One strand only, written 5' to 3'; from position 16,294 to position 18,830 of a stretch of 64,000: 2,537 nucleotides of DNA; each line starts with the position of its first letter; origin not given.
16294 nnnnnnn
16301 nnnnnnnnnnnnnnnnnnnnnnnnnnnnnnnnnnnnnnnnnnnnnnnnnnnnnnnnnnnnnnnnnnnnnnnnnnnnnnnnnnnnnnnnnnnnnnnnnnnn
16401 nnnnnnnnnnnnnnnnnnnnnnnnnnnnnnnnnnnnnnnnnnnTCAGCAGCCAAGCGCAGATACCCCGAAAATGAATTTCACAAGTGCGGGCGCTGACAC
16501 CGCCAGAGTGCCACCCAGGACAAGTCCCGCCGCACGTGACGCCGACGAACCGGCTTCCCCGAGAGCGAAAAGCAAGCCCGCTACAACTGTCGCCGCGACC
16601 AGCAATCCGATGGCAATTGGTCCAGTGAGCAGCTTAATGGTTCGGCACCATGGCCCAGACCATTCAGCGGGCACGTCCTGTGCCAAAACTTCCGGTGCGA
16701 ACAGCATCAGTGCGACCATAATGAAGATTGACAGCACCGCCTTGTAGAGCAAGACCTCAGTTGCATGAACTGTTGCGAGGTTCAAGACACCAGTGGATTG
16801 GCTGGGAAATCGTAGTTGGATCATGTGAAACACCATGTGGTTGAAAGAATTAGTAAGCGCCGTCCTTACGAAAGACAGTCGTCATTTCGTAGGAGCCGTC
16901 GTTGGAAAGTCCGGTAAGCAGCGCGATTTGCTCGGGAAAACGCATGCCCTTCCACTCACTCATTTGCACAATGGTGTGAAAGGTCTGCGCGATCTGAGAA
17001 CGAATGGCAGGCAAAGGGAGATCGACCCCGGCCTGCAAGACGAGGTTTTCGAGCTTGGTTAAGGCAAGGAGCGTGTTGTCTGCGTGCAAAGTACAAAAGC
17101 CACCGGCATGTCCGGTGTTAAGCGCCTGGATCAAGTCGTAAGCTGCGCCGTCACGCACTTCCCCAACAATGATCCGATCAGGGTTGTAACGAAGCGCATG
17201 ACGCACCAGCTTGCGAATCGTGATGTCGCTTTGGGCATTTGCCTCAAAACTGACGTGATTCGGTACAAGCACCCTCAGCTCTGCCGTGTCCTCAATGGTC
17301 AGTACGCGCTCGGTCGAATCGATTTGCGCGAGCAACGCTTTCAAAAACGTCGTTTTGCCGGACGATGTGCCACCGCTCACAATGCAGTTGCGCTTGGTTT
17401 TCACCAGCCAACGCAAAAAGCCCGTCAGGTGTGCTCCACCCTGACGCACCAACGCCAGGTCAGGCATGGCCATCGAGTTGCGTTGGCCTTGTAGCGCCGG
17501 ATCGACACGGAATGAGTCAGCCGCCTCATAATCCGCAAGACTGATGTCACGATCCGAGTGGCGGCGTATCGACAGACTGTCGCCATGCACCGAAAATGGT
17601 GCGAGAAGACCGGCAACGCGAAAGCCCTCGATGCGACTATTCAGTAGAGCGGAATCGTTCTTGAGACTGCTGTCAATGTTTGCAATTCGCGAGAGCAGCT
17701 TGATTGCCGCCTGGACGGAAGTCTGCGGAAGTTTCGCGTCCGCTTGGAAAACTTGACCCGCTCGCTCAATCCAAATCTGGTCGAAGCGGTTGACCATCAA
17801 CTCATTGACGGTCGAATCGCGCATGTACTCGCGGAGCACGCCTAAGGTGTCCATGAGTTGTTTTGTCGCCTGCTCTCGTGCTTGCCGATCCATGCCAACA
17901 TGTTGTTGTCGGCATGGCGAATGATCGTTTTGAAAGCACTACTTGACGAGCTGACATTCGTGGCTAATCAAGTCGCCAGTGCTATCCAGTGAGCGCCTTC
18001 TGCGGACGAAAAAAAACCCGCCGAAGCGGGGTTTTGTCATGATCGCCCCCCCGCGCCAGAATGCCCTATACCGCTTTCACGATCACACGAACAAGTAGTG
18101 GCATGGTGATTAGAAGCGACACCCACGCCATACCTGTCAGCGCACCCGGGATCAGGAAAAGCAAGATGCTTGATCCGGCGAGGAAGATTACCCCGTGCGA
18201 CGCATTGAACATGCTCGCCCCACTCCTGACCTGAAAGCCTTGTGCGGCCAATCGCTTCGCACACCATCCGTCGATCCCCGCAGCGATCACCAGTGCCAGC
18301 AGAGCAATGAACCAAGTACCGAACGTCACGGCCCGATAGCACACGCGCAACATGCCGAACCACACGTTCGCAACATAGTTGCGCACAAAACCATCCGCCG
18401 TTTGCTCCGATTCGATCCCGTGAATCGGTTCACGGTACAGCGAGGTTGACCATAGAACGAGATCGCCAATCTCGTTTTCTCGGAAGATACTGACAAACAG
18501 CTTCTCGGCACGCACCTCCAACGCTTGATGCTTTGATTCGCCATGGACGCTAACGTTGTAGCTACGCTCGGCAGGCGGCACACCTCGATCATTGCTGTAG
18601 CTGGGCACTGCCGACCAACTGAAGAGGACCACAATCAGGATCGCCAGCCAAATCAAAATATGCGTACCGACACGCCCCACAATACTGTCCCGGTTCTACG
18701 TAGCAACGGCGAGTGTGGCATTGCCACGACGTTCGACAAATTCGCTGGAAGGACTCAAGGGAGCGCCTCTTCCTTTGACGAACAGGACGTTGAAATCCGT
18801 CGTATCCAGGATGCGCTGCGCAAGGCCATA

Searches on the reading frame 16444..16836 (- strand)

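Call 4: search_protein_families(library=pfam, proteins=[window:16444-16836:-], max_evalue=0.01)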
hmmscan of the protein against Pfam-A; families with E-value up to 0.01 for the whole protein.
window:16444-16836:- (130 aa): 1 family
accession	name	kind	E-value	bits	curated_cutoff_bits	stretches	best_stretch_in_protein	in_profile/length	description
PF04956.18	TrbC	-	2.9e-13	50.3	27.9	1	32-122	10-98/98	TrbC/VIRB2 pilin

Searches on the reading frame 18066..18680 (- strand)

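Call 5: search_protein_families(library=pfam, proteins=[window:18066-18680:-], max_evalue=0.01)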
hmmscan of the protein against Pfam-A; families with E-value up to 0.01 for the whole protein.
window:18066-18680:- (204 aa): 1 family
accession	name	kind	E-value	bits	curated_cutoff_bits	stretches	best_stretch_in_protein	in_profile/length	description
PF14348.11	DUF4400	-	2.1e-11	44.2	27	1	47-197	32-188/196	Domain of unknown function (DUF4400)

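Call 8: search_protein_families(library=ncbifam, proteins=[window:18066-18680:-], max_evalue=0.01)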
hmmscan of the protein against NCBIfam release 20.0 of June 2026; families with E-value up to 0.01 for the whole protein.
window:18066-18680:- (204 aa): 0 families
